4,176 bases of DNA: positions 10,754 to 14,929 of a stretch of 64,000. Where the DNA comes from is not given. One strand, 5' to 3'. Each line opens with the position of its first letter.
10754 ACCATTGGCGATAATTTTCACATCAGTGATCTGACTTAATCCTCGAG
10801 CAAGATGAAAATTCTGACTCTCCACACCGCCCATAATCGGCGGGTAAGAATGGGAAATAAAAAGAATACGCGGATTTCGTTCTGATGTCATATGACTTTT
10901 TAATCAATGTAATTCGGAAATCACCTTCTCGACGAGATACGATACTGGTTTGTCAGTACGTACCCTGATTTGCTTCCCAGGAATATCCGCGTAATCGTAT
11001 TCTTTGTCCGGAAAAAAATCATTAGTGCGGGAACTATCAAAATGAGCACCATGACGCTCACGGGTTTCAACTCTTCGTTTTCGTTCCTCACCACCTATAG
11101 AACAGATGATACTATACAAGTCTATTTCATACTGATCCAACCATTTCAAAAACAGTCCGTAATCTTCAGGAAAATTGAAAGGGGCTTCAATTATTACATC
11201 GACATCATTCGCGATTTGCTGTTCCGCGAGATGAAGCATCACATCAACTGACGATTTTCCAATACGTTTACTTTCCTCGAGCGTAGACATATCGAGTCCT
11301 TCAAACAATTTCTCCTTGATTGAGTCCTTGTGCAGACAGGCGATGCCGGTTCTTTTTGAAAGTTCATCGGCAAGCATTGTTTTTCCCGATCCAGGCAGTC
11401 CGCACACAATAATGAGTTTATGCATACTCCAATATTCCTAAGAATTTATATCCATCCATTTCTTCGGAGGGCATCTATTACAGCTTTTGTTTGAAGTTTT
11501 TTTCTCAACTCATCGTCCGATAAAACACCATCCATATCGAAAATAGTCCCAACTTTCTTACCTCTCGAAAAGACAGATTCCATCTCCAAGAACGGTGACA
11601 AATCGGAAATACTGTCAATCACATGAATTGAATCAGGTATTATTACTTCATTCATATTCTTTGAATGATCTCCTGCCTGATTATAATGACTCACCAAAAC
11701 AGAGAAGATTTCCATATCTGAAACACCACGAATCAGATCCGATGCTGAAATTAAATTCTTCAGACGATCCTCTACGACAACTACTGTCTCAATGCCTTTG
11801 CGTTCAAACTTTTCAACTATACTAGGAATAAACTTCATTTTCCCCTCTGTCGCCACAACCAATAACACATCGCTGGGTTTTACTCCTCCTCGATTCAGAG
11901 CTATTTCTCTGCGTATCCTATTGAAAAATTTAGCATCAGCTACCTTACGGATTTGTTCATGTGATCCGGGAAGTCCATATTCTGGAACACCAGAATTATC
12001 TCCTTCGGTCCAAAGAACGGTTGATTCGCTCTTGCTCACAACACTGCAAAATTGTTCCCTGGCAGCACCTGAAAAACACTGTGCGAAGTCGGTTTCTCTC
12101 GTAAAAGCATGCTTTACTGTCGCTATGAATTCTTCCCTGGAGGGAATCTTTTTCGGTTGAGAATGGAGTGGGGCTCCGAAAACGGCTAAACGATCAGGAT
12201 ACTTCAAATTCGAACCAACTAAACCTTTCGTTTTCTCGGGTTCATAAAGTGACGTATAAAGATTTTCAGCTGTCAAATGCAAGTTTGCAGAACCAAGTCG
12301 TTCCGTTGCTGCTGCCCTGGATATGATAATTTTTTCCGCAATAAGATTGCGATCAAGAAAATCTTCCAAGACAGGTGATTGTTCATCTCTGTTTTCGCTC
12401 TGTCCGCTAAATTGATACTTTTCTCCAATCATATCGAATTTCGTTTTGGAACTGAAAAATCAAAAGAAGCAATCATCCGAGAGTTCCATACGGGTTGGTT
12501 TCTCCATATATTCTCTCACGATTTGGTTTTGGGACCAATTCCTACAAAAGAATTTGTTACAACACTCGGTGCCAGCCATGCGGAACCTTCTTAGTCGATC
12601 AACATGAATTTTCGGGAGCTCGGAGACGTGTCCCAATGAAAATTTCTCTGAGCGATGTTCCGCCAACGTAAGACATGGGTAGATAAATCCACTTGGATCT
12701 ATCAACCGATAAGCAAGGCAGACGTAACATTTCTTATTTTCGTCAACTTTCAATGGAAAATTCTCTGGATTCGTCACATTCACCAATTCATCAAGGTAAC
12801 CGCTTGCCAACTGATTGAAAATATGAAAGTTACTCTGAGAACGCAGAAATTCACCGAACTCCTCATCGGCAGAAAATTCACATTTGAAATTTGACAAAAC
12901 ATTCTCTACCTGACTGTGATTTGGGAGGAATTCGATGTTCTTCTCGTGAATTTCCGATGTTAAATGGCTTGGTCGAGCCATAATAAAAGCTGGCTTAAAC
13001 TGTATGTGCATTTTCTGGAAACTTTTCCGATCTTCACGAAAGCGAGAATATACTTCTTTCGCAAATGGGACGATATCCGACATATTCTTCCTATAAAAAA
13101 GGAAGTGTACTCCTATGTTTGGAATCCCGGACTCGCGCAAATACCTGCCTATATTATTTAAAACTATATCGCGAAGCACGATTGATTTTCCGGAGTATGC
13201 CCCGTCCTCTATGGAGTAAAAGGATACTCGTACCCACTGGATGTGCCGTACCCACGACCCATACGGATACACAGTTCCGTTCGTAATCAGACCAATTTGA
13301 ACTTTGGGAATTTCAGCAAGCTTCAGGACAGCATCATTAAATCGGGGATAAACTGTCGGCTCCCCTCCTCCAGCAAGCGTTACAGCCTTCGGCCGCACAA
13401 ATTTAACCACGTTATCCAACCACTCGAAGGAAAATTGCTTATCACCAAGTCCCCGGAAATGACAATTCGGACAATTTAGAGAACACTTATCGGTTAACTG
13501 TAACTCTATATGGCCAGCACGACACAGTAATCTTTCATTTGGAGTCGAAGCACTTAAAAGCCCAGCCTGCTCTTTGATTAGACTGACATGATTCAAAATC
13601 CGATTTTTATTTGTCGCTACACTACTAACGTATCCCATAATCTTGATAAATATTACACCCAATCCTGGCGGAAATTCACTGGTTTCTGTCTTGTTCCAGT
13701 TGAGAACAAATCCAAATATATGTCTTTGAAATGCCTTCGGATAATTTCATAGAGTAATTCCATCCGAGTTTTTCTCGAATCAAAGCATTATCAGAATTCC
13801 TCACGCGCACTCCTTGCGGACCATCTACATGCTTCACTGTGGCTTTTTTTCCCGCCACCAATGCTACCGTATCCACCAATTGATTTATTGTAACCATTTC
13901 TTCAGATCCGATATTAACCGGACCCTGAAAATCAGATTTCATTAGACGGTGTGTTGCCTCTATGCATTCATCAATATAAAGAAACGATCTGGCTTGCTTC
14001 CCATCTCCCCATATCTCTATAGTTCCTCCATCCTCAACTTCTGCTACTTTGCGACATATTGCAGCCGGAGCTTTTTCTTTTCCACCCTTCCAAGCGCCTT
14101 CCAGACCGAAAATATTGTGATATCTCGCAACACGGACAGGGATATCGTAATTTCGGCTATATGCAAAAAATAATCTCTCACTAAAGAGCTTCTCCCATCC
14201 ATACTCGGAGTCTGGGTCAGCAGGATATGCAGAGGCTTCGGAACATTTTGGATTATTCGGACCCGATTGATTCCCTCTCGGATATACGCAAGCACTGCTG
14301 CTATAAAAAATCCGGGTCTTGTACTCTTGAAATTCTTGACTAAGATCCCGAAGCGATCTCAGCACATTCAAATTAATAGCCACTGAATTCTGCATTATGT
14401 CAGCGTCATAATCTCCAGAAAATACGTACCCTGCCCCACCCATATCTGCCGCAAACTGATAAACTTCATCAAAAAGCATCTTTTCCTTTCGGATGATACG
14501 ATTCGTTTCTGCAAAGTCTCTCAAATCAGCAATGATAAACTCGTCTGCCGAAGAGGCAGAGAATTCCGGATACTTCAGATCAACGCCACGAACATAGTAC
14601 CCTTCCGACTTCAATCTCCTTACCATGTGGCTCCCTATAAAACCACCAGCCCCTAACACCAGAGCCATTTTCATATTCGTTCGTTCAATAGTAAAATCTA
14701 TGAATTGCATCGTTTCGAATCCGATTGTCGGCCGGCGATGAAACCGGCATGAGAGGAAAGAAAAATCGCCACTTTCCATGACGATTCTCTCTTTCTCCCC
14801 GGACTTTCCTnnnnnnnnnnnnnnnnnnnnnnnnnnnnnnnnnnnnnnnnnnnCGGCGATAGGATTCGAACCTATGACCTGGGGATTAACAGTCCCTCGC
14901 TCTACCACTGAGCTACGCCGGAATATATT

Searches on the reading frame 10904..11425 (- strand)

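Call 18: search_protein_families(library=pfam, proteins=[window:10904-11425:-], max_evalue=0.001)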
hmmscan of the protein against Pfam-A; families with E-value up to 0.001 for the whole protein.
window:10904-11425:- (173 aa): 4 families
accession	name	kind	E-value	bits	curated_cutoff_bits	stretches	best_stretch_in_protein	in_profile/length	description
PF13671.12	AAA_33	-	6.9e-18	65.8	27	1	4-128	1-124/143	AAA domain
PF13238.12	AAA_18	-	4.2e-09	37.4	29.4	1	5-125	1-114/128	AAA domain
PF06414.18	Zeta_toxin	-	1.2e-05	25.3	22.3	1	3-109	17-132/199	Zeta toxin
PF13207.12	AAA_17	-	2e-05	25.3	27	1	9-125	2-126/136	AAA domain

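Call 63: search_protein_families(library=padloc, proteins=[window:10904-11425:-], max_evalue=0.001)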
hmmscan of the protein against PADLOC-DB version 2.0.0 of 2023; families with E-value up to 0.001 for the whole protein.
window:10904-11425:- (173 aa): 1 family
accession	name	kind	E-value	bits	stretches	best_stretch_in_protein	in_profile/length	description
PDLC00915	TRIP13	-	0.00068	17.1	1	1-71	62-126/302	TRIP13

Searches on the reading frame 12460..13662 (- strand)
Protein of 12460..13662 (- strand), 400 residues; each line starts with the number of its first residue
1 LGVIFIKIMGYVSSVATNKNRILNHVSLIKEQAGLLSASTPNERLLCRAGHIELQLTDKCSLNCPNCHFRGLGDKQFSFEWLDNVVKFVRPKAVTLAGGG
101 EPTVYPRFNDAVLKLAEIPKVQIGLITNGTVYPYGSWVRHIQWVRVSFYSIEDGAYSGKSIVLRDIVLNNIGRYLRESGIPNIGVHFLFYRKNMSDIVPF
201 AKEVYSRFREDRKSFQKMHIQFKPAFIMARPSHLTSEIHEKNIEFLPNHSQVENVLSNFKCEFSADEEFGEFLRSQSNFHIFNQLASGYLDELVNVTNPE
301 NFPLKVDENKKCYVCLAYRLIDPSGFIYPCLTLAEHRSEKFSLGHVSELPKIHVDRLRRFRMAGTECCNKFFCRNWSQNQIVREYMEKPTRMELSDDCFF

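Call 18: search_protein_families(library=pfam, proteins=[window:12460-13662:-], max_evalue=0.001)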
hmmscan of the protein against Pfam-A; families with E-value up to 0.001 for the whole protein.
window:12460-13662:- (400 aa): 1 family
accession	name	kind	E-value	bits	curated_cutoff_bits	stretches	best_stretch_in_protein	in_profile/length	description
PF04055.27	Radical_SAM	-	1.2e-08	35.8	29.5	1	55-132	2-89/166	Radical SAM superfamily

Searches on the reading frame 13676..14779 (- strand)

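Call 18: search_protein_families(library=pfam, proteins=[window:13676-14779:-], max_evalue=0.001)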
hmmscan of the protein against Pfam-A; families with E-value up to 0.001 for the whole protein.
window:13676-14779:- (367 aa): 4 families
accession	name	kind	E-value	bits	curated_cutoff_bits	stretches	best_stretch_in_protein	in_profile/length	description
PF01370.27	Epimerase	-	5e-40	137.9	20.9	1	39-291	1-240/240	NAD dependent epimerase/dehydratase family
PF16363.11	GDP_Man_Dehyd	-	1.2e-28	101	27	1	40-353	1-332/332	GDP-mannose 4,6 dehydratase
PF07993.18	NAD_binding_4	-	0.00015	21.5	20.1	0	130-275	106-257/258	Male sterility protein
PF01073.25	3Beta_HSD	-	0.00048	19.7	22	1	40-202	1-155/280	3-beta hydroxysteroid dehydrogenase/isomerase family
